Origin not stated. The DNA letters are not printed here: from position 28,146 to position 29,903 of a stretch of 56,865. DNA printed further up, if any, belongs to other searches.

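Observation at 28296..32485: kaiC-kaiB-PAS hybrid histidine kinase operon without kaiA in a Bacteroidota-like genome, with phospho-sites and catalytic residues intact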

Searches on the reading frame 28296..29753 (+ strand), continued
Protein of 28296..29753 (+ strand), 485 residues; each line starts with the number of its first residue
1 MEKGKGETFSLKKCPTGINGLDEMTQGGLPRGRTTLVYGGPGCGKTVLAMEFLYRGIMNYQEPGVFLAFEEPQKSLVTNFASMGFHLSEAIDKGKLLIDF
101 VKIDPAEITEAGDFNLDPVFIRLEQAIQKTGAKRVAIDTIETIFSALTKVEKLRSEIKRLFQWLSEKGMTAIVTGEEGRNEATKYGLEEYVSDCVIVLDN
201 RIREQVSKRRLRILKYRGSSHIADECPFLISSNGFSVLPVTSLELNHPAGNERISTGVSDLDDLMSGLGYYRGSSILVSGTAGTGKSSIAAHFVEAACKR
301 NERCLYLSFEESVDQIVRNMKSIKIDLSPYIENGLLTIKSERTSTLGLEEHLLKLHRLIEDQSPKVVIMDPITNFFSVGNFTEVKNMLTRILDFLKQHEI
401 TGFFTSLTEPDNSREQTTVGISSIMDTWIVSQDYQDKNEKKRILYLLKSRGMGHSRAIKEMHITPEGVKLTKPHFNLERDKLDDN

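Call 7: find_homologous_proteins(query=window:28296-29753:+, max_evalue=1e-30)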
Query window:28296-29753:+ (485 aa): 8000 proteins with E <= 1e-30 among 8000 candidates; the best 120 are listed.
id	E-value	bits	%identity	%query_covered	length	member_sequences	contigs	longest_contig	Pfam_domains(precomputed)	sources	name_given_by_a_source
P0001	0.0e+0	1085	100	100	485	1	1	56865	PF13173.13,PF06745.20,PF00270.36,PF03796.22,PF00006.32,PF23442.2,PF00004.36,PF13401.13,PF00154.28,PF01637.25,PF13191.13,PF07088.17,PF13479.13,PF24883.3,PF05729.19,PF09848.16,PF13481.13,PF20720.4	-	-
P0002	7.1e-202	689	65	96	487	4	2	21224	PF13173.13,PF06745.20,PF03796.22,PF23442.2,PF13401.13,PF13238.13,PF00154.28,PF13191.13,PF13479.13,PF24883.3,PF12775.14,PF05729.19,PF09848.16,PF13481.13,PF20720.4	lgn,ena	-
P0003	3.0e-196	671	64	98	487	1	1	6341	PF13173.13,PF06745.20,PF03796.22,PF23442.2,PF00004.36,PF13401.13,PF13191.13,PF13479.13,PF24883.3,PF05729.19,PF13481.13,PF20720.4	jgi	-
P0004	3.8e-196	670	65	96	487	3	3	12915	PF13173.13,PF06745.20,PF03796.22,PF23442.2,PF00004.36,PF13401.13,PF13238.13,PF00154.28,PF13191.13,PF01695.24,PF13479.13,PF24883.3,PF12775.14,PF05729.19,PF09848.16,PF13481.13,PF20720.4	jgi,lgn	jgi:circadian clock protein KaiC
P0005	1.9e-192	658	62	97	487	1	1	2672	PF13173.13,PF06745.20,PF03796.22,PF24883.3,PF05729.19,PF23442.2,PF13401.13,PF07728.21,PF13481.13,PF20720.4,PF13191.13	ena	-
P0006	1.6e-190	652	61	97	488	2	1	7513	PF13173.13,PF06745.20,PF03796.22,PF23442.2,PF13401.13,PF00154.28,PF13191.13,PF13479.13,PF24883.3,PF12775.14,PF05729.19,PF09848.16,PF13481.13,PF20720.4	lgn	-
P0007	2.1e-190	652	61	97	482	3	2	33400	PF13173.13,PF06745.20,PF13479.13,PF03796.22,PF24883.3,PF23442.2,PF00004.36,PF13401.13,PF13481.13,PF20720.4,PF13191.13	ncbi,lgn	ncbi:MAG: circadian clock protein KaiC [Bacteroidales bacterium]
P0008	1.1e-189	649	63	96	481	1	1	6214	PF13173.13,PF06745.20,PF03796.22,PF23442.2,PF13401.13,PF13191.13,PF07088.17,PF13479.13,PF24883.3,PF05729.19,PF09848.16,PF13481.13,PF20720.4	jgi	jgi:circadian clock protein KaiC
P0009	6.9e-188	643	62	97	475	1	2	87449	PF13173.13,PF06745.20,PF07088.17,PF13479.13,PF03796.22,PF24883.3,PF23442.2,PF13401.13,PF13481.13,PF20720.4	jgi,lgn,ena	-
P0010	8.9e-188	643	61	96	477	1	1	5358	PF13173.13,PF06745.20,PF13479.13,PF03796.22,PF24883.3,PF23442.2,PF13401.13,PF13481.13,PF20720.4,PF13191.13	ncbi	ncbi:MAG: circadian clock protein KaiC [Bacteroidota bacterium]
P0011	1.0e-185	636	61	96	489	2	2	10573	PF13173.13,PF06745.20,PF13479.13,PF03796.22,PF24883.3,PF23442.2,PF00004.36,PF13401.13,PF13481.13,PF20720.4,PF13191.13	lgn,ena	-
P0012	2.7e-185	635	60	98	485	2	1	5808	PF13173.13,PF06745.20,PF03796.22,PF23442.2,PF00004.36,PF13401.13,PF00154.28,PF13191.13,PF01695.24,PF13479.13,PF24883.3,PF05729.19,PF09848.16,PF13481.13,PF20720.4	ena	-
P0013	1.9e-178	612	58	97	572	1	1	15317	PF06745.20,PF03796.22,PF23442.2,PF13401.13,PF00154.28,PF01637.25,PF13481.13,PF13191.13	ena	-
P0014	8.2e-177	607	57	96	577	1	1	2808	PF06745.20,PF03796.22,PF24883.3,PF05729.19,PF23442.2,PF13401.13,PF00154.28,PF13481.13,PF13191.13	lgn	-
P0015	8.0e-175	600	55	97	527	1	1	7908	PF06745.20,PF03796.22,PF13245.13,PF23442.2,PF13401.13,PF00154.28,PF13191.13,PF01695.24,PF24883.3,PF05625.18,PF05729.19,PF13481.13,PF20720.4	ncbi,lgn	-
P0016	1.8e-174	599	57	97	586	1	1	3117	PF06745.20,PF03796.22,PF23442.2,PF13401.13,PF00154.28,PF13481.13,PF13191.13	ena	-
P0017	3.5e-174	598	56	96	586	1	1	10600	PF06745.20,PF03796.22,PF24883.3,PF05729.19,PF23442.2,PF13401.13,PF00154.28,PF13481.13,PF13191.13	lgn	-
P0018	7.6e-174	597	56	98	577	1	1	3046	PF06745.20,PF03796.22,PF23442.2,PF13401.13,PF00154.28,PF13481.13,PF13191.13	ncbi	-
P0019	9.4e-174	597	56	95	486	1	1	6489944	PF06745.20,PF03796.22,PF23442.2,PF00004.36,PF13401.13,PF00154.28,PF13191.13,PF01695.24,PF13479.13,PF24883.3,PF05729.19,PF13481.13,PF20720.4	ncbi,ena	-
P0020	9.4e-174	597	56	98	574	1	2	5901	PF06745.20,PF03796.22,PF14417.13,PF24883.3,PF23442.2,PF13401.13,PF00154.28,PF13481.13,PF13191.13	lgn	-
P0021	9.4e-174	597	56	98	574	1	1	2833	PF06745.20,PF03796.22,PF14417.13,PF24883.3,PF23442.2,PF13401.13,PF00154.28,PF13481.13,PF13191.13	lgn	-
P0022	9.6e-174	597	57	96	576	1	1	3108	PF06745.20,PF03796.22,PF23442.2,PF13401.13,PF00154.28,PF13481.13,PF20720.4,PF13191.13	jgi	jgi:circadian clock protein KaiC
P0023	1.1e-173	596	56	97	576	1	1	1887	PF06745.20,PF03796.22,PF13401.13,PF00154.28,PF13481.13,PF13191.13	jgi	jgi:circadian clock protein KaiC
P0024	1.3e-173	596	58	95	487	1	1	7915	PF06745.20,PF00270.36,PF13479.13,PF03796.22,PF24883.3,PF05729.19,PF23442.2,PF13401.13,PF00154.28,PF13481.13,PF13191.13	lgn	-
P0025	1.7e-173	596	56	97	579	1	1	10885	PF06745.20,PF03796.22,PF24883.3,PF05729.19,PF23442.2,PF13401.13,PF00154.28,PF13481.13,PF13191.13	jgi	jgi:circadian clock protein KaiC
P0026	2.1e-173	596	55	97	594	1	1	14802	PF06745.20,PF03796.22,PF24883.3,PF23442.2,PF13401.13,PF00154.28,PF13481.13,PF13191.13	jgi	jgi:circadian clock protein KaiC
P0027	7.3e-173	594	55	96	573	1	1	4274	PF06745.20,PF03796.22,PF24883.3,PF23442.2,PF13401.13,PF00154.28,PF13481.13,PF13191.13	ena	-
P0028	8.3e-173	594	56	97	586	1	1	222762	PF06745.20,PF03796.22,PF24883.3,PF23442.2,PF13401.13,PF00154.28,PF13481.13,PF13191.13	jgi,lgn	jgi:circadian clock protein KaiC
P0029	9.8e-173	593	57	96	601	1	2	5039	PF06745.20,PF03796.22,PF24883.3,PF05729.19,PF23442.2,PF13401.13,PF00154.28,PF13481.13,PF20720.4,PF13191.13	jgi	jgi:circadian clock protein KaiC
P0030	9.9e-173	593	57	95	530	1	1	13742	PF06745.20,PF03796.22,PF05729.19,PF23442.2,PF13401.13,PF00154.28,PF13481.13,PF20720.4,PF13191.13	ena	-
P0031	1.2e-172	593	54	97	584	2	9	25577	PF06745.20,PF03796.22,PF24883.3,PF05729.19,PF23442.2,PF13401.13,PF00154.28,PF13481.13,PF20720.4,PF13191.13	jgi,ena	jgi:circadian clock protein KaiC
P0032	1.3e-172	593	57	96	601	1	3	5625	PF06745.20,PF03796.22,PF24883.3,PF05729.19,PF23442.2,PF13401.13,PF00154.28,PF13481.13,PF20720.4,PF13191.13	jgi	jgi:circadian clock protein KaiC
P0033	1.4e-172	593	57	96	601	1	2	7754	PF06745.20,PF03796.22,PF24883.3,PF05729.19,PF23442.2,PF13401.13,PF00154.28,PF13481.13,PF20720.4,PF13191.13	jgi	jgi:circadian clock protein KaiC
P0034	1.6e-172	593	56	95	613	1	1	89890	PF06745.20,PF03796.22,PF13245.13,PF23442.2,PF00004.36,PF13401.13,PF00154.28,PF13191.13,PF13479.13,PF24883.3,PF05729.19,PF13481.13,PF20720.4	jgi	jgi:circadian clock protein KaiC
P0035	2.3e-172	592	54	97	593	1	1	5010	PF06745.20,PF03796.22,PF23442.2,PF13401.13,PF13238.13,PF00154.28,PF13191.13,PF13479.13,PF24883.3,PF05729.19,PF13481.13,PF20720.4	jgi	jgi:circadian clock protein KaiC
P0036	2.8e-172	592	58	95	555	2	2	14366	PF06745.20,PF03796.22,PF05729.19,PF23442.2,PF13401.13,PF00154.28,PF13481.13,PF13191.13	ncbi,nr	ncbi:MAG: KaiC 1 [Gallionellales bacterium RIFCSPLOWO2_12_FULL_59_22]|nr:MAG: KaiC 1 [Gallionellales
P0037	3.3e-172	592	56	96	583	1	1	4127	PF06745.20,PF03796.22,PF14417.13,PF23442.2,PF13401.13,PF00154.28,PF13481.13,PF13191.13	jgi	jgi:circadian clock protein KaiC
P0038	3.5e-172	592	55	97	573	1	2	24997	PF06745.20,PF03796.22,PF23442.2,PF13401.13,PF00154.28,PF13481.13,PF13191.13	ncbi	ncbi:MAG: circadian clock protein KaiC [Thermoguttaceae bacterium]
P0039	3.6e-172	591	54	97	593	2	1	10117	PF06745.20,PF03796.22,PF13245.13,PF23442.2,PF00004.36,PF13401.13,PF13238.13,PF00154.28,PF13191.13,PF24883.3,PF05729.19,PF13481.13,PF20720.4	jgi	-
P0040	4.6e-172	591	57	98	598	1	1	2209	PF06745.20,PF03796.22,PF23442.2,PF13401.13,PF00154.28,PF13481.13,PF13191.13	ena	-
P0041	5.1e-172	591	56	95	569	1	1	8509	PF06745.20,PF03796.22,PF13604.13,PF00006.32,PF23442.2,PF00004.36,PF13401.13,PF00154.28,PF07728.21,PF13191.13,PF24883.3,PF05729.19,PF05621.18,PF13481.13,PF20720.4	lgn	-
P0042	6.5e-172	591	57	95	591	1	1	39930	PF06745.20,PF03796.22,PF24883.3,PF23442.2,PF13401.13,PF00154.28,PF13481.13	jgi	jgi:circadian clock protein KaiC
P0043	7.6e-172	590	56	95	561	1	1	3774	PF06745.20,PF03796.22,PF24883.3,PF23442.2,PF13401.13,PF00154.28,PF13481.13,PF13191.13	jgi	jgi:circadian clock protein KaiC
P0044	8.6e-172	590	56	95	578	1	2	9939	PF06745.20,PF03796.22,PF24883.3,PF05729.19,PF23442.2,PF13401.13,PF00154.28,PF13481.13,PF20720.4,PF13191.13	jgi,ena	-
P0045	1.0e-171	590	56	96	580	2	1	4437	PF06745.20,PF03796.22,PF24883.3,PF23442.2,PF13401.13,PF00154.28,PF13481.13,PF13191.13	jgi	jgi:circadian clock protein KaiC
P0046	1.1e-171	590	57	97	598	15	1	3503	PF06745.20,PF03796.22,PF14417.13,PF23442.2,PF13401.13,PF00154.28,PF13481.13,PF13191.13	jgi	jgi:circadian clock protein KaiC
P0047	1.5e-171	589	55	97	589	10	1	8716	PF06745.20,PF03796.22,PF24883.3,PF05729.19,PF23442.2,PF13401.13,PF00154.28,PF13481.13,PF20720.4,PF13191.13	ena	-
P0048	1.5e-171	589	57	96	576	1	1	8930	PF06745.20,PF03796.22,PF23442.2,PF13401.13,PF00154.28,PF13481.13,PF13191.13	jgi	jgi:circadian clock protein KaiC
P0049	2.3e-171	589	55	97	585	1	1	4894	PF06745.20,PF03796.22,PF24883.3,PF13401.13,PF00154.28,PF13481.13,PF13191.13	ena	-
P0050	2.4e-171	589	53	97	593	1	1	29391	PF06745.20,PF03796.22,PF13245.13,PF23442.2,PF00004.36,PF13401.13,PF00154.28,PF13191.13,PF24883.3,PF05729.19,PF13481.13,PF20720.4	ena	-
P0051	2.7e-171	589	55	97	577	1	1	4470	PF06745.20,PF03796.22,PF23442.2,PF13401.13,PF00154.28,PF13481.13,PF13191.13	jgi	-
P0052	2.8e-171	589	53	97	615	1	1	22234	PF06745.20,PF03796.22,PF23442.2,PF00004.36,PF13401.13,PF13238.13,PF00154.28,PF13481.13,PF20720.4,PF13191.13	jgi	jgi:circadian clock protein KaiC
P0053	2.9e-171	588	54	97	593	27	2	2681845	PF06745.20,PF03796.22,PF24883.3,PF23442.2,PF13401.13,PF13238.13,PF00154.28,PF13481.13,PF20720.4,PF13191.13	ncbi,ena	-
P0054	3.0e-171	588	57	95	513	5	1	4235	PF06745.20,PF03796.22,PF14417.13,PF23442.2,PF13401.13,PF00154.28,PF13481.13,PF20720.4,PF13191.13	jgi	jgi:circadian clock protein KaiC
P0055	3.2e-171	588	57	95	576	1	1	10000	PF06745.20,PF03796.22,PF23442.2,PF13401.13,PF00154.28,PF13481.13,PF13191.13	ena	-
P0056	3.8e-171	588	56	95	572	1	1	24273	PF06745.20,PF03796.22,PF24883.3,PF05729.19,PF23442.2,PF13401.13,PF00154.28,PF13481.13,PF13191.13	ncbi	-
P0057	4.9e-171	588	54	97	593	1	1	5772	PF06745.20,PF03796.22,PF05729.19,PF23442.2,PF00004.36,PF13401.13,PF00154.28,PF13481.13,PF20720.4,PF13191.13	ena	-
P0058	5.7e-171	588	57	97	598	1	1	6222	PF06745.20,PF03796.22,PF23442.2,PF13401.13,PF00154.28,PF13481.13,PF13191.13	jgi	jgi:circadian clock protein KaiC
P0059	7.0e-171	587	54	96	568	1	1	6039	PF06745.20,PF13479.13,PF03796.22,PF23442.2,PF13401.13,PF00154.28,PF13481.13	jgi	jgi:circadian clock protein KaiC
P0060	9.4e-171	587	55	96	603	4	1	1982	PF06745.20,PF03796.22,PF24883.3,PF23442.2,PF13401.13,PF00154.28,PF13481.13,PF20720.4,PF13191.13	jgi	jgi:circadian clock protein KaiC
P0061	9.8e-171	587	57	97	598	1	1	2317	PF06745.20,PF03796.22,PF24883.3,PF23442.2,PF13401.13,PF00154.28,PF13481.13,PF13191.13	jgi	-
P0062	1.1e-170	587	54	98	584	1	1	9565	PF06745.20,PF03796.22,PF13604.13,PF23442.2,PF00004.36,PF13401.13,PF00154.28,PF13191.13,PF24883.3,PF05625.18,PF05729.19,PF13481.13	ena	-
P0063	1.2e-170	586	51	97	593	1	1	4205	PF06745.20,PF01695.24,PF03796.22,PF24883.3,PF23442.2,PF13401.13,PF00154.28,PF13481.13,PF20720.4,PF13191.13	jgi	jgi:circadian clock protein KaiC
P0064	1.3e-170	586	56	95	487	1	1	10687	PF06745.20,PF13479.13,PF03796.22,PF24883.3,PF05729.19,PF23442.2,PF00154.28,PF13481.13,PF13191.13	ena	-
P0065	1.5e-170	586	52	97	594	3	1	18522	PF06745.20,PF03796.22,PF13245.13,PF23442.2,PF13401.13,PF00154.28,PF13191.13,PF01695.24,PF13479.13,PF24883.3,PF05729.19,PF09848.16,PF13481.13,PF20720.4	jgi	jgi:circadian clock protein KaiC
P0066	1.6e-170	586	54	97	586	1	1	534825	PF06745.20,PF03796.22,PF23442.2,PF13401.13,PF00154.28,PF13481.13,PF13191.13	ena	-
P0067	1.7e-170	586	56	95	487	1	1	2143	PF06745.20,PF13479.13,PF03796.22,PF24883.3,PF05729.19,PF23442.2,PF00154.28,PF13481.13,PF13191.13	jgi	jgi:circadian clock protein KaiC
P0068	2.1e-170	586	53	97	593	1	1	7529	PF06745.20,PF03796.22,PF24883.3,PF23442.2,PF13401.13,PF00154.28,PF13481.13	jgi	jgi:circadian clock protein KaiC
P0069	2.3e-170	585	56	95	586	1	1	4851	PF06745.20,PF03796.22,PF05729.19,PF23442.2,PF13401.13,PF00154.28,PF13481.13,PF13191.13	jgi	jgi:circadian clock protein KaiC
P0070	2.4e-170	585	56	95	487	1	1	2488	PF06745.20,PF03796.22,PF24883.3,PF23442.2,PF00154.28,PF13481.13,PF13191.13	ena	-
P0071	2.4e-170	585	57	96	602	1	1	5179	PF06745.20,PF03796.22,PF23442.2,PF00004.36,PF13401.13,PF00154.28,PF13191.13,PF13479.13,PF24883.3,PF05729.19,PF13481.13,PF20720.4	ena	-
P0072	2.5e-170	585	53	97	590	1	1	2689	PF06745.20,PF13479.13,PF03796.22,PF24883.3,PF05729.19,PF23442.2,PF13401.13,PF00154.28,PF13481.13,PF20720.4,PF13191.13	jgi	jgi:circadian clock protein KaiC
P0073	2.6e-170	585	57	95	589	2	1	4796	PF06745.20,PF03796.22,PF05729.19,PF23442.2,PF13401.13,PF00154.28,PF13481.13,PF13191.13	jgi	jgi:circadian clock protein KaiC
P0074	2.8e-170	585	55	96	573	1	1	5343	PF06745.20,PF03796.22,PF13604.13,PF00006.32,PF13245.13,PF23442.2,PF13401.13,PF00154.28,PF07728.21,PF13191.13,PF24883.3,PF05729.19,PF13481.13,PF20720.4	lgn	-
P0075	2.9e-170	585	55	96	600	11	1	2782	PF06745.20,PF03796.22,PF24883.3,PF23442.2,PF13401.13,PF00154.28,PF13481.13,PF13191.13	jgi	-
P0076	3.0e-170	585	57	96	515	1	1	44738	PF06745.20,PF03796.22,PF24883.3,PF05625.18,PF23442.2,PF13401.13,PF00154.28,PF13481.13,PF13191.13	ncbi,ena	-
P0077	3.0e-170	585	57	95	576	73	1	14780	PF06745.20,PF03796.22,PF23442.2,PF13401.13,PF00154.28,PF13481.13,PF13191.13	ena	-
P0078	3.2e-170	585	55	97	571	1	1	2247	PF06745.20,PF03796.22,PF23442.2,PF13401.13,PF00154.28,PF05621.18,PF13481.13,PF13191.13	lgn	-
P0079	3.4e-170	585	56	95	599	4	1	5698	PF06745.20,PF03796.22,PF24883.3,PF23442.2,PF13401.13,PF00154.28,PF13481.13,PF20720.4,PF13191.13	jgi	jgi:circadian clock protein KaiC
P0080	3.4e-170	585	54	96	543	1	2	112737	PF06745.20,PF03796.22,PF13245.13,PF23442.2,PF13401.13,PF00154.28,PF13191.13,PF07088.17,PF01695.24,PF24883.3,PF05729.19,PF09848.16,PF13481.13,PF20720.4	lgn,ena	-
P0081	3.4e-170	585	55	96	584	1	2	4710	PF06745.20,PF03796.22,PF24883.3,PF23442.2,PF13401.13,PF00154.28,PF13481.13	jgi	jgi:circadian clock protein KaiC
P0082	3.5e-170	585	55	96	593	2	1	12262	PF06745.20,PF01695.24,PF03796.22,PF24883.3,PF23442.2,PF13401.13,PF00154.28,PF13481.13,PF20720.4,PF13191.13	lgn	-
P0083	3.9e-170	585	57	95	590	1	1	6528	PF06745.20,PF03796.22,PF24883.3,PF05729.19,PF23442.2,PF13401.13,PF00154.28,PF13481.13,PF20720.4,PF13191.13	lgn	-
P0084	4.1e-170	585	55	96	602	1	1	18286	PF06745.20,PF03796.22,PF24883.3,PF05729.19,PF23442.2,PF13401.13,PF00154.28,PF13481.13,PF13191.13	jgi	-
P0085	4.2e-170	585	56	96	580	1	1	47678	PF06745.20,PF03796.22,PF24883.3,PF23442.2,PF13401.13,PF00154.28,PF13481.13,PF13191.13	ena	-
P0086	4.8e-170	584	54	96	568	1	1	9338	PF06745.20,PF03796.22,PF24883.3,PF05729.19,PF23442.2,PF13401.13,PF00154.28,PF13481.13,PF20720.4,PF13191.13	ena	-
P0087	4.8e-170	584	54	96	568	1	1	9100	PF06745.20,PF03796.22,PF24883.3,PF05729.19,PF23442.2,PF13401.13,PF00154.28,PF13481.13,PF20720.4,PF13191.13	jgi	-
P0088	5.2e-170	584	56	96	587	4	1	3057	PF06745.20,PF03796.22,PF14417.13,PF23442.2,PF13401.13,PF13238.13,PF00154.28,PF13191.13,PF13479.13,PF24883.3,PF13481.13,PF20720.4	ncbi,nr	ncbi:MAG TPA: circadian clock protein KaiC [Candidatus Udaeobacter sp.]|nr:circadian clock protein K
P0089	5.3e-170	584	56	95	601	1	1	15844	PF06745.20,PF03796.22,PF24883.3,PF05729.19,PF23442.2,PF00004.36,PF13401.13,PF00154.28,PF13481.13,PF20720.4,PF13191.13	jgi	jgi:circadian clock protein KaiC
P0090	5.5e-170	584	56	96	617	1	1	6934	PF06745.20,PF03796.22,PF24883.3,PF23442.2,PF00154.28,PF13481.13,PF13191.13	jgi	jgi:circadian clock protein KaiC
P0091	5.7e-170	584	53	97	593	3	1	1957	PF06745.20,PF03796.22,PF24883.3,PF23442.2,PF00004.36,PF13401.13,PF13238.13,PF00154.28,PF13481.13,PF20720.4,PF13191.13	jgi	jgi:circadian clock protein KaiC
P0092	6.2e-170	584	56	97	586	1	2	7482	PF06745.20,PF03796.22,PF13401.13,PF00154.28,PF13481.13,PF13191.13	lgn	-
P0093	6.4e-170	584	55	96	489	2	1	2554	PF06745.20,PF03796.22,PF24883.3,PF05729.19,PF23442.2,PF00004.36,PF13401.13,PF00154.28,PF13481.13,PF20720.4,PF13191.13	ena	-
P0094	6.5e-170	584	56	96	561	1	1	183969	PF06745.20,PF03796.22,PF24883.3,PF13245.13,PF23442.2,PF00004.36,PF13401.13,PF00154.28,PF13481.13,PF13191.13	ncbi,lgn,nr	ncbi:MAG: circadian clock protein KaiC [Methanomicrobiaceae archaeon]|nr:circadian clock protein Kai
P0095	6.6e-170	584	56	97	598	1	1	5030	PF06745.20,PF03796.22,PF24883.3,PF23442.2,PF13401.13,PF00154.28,PF13481.13,PF13191.13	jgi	jgi:circadian clock protein KaiC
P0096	7.1e-170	584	56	94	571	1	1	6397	PF06745.20,PF13479.13,PF03796.22,PF24883.3,PF23442.2,PF13401.13,PF00154.28,PF13481.13,PF13191.13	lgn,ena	-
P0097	7.3e-170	584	55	97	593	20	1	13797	PF06745.20,PF03796.22,PF24883.3,PF23442.2,PF13401.13,PF00154.28,PF13481.13,PF20720.4,PF13191.13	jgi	jgi:circadian clock protein KaiC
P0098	7.4e-170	584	56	96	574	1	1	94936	PF06745.20,PF03796.22,PF24883.3,PF12775.14,PF23442.2,PF00004.36,PF13401.13,PF00154.28,PF13481.13,PF20720.4,PF13191.13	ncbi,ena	-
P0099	7.9e-170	584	56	96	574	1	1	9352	PF06745.20,PF03796.22,PF23442.2,PF00004.36,PF13401.13,PF00154.28,PF13191.13,PF24883.3,PF12775.14,PF05621.18,PF13481.13,PF20720.4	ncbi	ncbi:MAG TPA: circadian clock protein KaiC [Candidatus Methanoperedens sp.]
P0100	8.2e-170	584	56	95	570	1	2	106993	PF06745.20,PF03796.22,PF24883.3,PF23442.2,PF13401.13,PF00154.28,PF13481.13,PF13191.13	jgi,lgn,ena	-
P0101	8.4e-170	584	54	96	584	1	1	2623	PF06745.20,PF13479.13,PF03796.22,PF24883.3,PF23442.2,PF13401.13,PF00154.28,PF13481.13,PF20720.4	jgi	jgi:circadian clock protein KaiC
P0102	8.5e-170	584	55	98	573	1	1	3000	PF06745.20,PF03796.22,PF24883.3,PF23442.2,PF13401.13,PF00154.28,PF13481.13,PF13191.13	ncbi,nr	ncbi:MAG TPA: circadian clock protein KaiC, partial [Candidatus Binatia bacterium]|nr:circadian cloc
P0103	8.8e-170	584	56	95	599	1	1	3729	PF06745.20,PF03796.22,PF24883.3,PF23442.2,PF13401.13,PF00154.28,PF13481.13,PF13191.13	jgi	jgi:circadian clock protein KaiC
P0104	9.0e-170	584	55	99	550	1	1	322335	PF06745.20,PF13479.13,PF03796.22,PF24883.3,PF23442.2,PF00004.36,PF13401.13,PF00154.28,PF13481.13,PF20720.4,PF13191.13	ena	-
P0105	9.1e-170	584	56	95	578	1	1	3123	PF06745.20,PF03796.22,PF24883.3,PF05729.19,PF23442.2,PF13401.13,PF00154.28,PF13481.13,PF20720.4,PF13191.13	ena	-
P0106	9.4e-170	583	55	95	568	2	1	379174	PF06745.20,PF03796.22,PF24883.3,PF23442.2,PF13401.13,PF00154.28,PF13481.13,PF13191.13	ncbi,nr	ncbi:circadian clock protein KaiC [Bremerella alba]|nr:circadian clock protein KaiC [Bremerella alba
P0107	1.0e-169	583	56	97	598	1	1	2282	PF06745.20,PF03796.22,PF14417.13,PF23442.2,PF13401.13,PF00154.28,PF13481.13,PF13191.13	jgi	jgi:circadian clock protein KaiC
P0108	1.1e-169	583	58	95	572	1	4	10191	PF06745.20,PF03796.22,PF23442.2,PF13401.13,PF00154.28,PF13481.13,PF13191.13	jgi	jgi:circadian clock protein KaiC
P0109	1.2e-169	583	56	95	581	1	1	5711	PF06745.20,PF03796.22,PF24883.3,PF12775.14,PF05729.19,PF23442.2,PF13401.13,PF00154.28,PF13481.13,PF20720.4,PF13191.13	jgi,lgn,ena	-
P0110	1.2e-169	583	56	95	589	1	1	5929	PF06745.20,PF03796.22,PF24883.3,PF23442.2,PF13401.13,PF00154.28,PF13481.13,PF13191.13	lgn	-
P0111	1.3e-169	583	52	97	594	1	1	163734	PF06745.20,PF03796.22,PF23442.2,PF00004.36,PF13401.13,PF13238.13,PF00154.28,PF13191.13,PF13479.13,PF24883.3,PF05729.19,PF13481.13,PF20720.4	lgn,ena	-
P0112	1.3e-169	583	56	94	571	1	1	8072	PF06745.20,PF13479.13,PF03796.22,PF24883.3,PF23442.2,PF13401.13,PF00154.28,PF13481.13,PF13191.13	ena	-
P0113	1.4e-169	583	55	96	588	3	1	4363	PF06745.20,PF03796.22,PF24883.3,PF13401.13,PF00154.28,PF13481.13,PF20720.4,PF13191.13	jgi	jgi:circadian clock protein KaiC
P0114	1.4e-169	583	54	96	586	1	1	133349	PF06745.20,PF03796.22,PF13245.13,PF23442.2,PF13401.13,PF00154.28,PF13191.13,PF01695.24,PF24883.3,PF05729.19,PF13481.13,PF20720.4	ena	-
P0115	1.4e-169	583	56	97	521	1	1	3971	PF06745.20,PF03796.22,PF24883.3,PF23442.2,PF13401.13,PF00154.28,PF13481.13,PF13191.13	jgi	jgi:circadian clock protein KaiC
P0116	1.4e-169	583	54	95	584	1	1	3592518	PF06745.20,PF03796.22,PF23442.2,PF13401.13,PF00154.28,PF13481.13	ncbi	-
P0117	1.6e-169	583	57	95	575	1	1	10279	PF13173.13,PF06745.20,PF03796.22,PF13245.13,PF23442.2,PF13401.13,PF13238.13,PF00154.28,PF07728.21,PF13191.13,PF24883.3,PF05729.19,PF09848.16,PF13481.13,PF20720.4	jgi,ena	-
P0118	1.6e-169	583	58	95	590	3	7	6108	PF06745.20,PF01695.24,PF03796.22,PF24883.3,PF05729.19,PF23442.2,PF13401.13,PF00154.28,PF13481.13,PF20720.4,PF13191.13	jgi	jgi:circadian clock protein KaiC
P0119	1.8e-169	583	57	97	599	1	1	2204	PF06745.20,PF03796.22,PF14417.13,PF23442.2,PF13401.13,PF00154.28,PF13481.13,PF13191.13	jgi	jgi:circadian clock protein KaiC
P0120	1.8e-169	583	56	96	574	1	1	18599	PF06745.20,PF03796.22,PF24883.3,PF12775.14,PF23442.2,PF00004.36,PF13401.13,PF00154.28,PF13481.13,PF20720.4,PF13191.13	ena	-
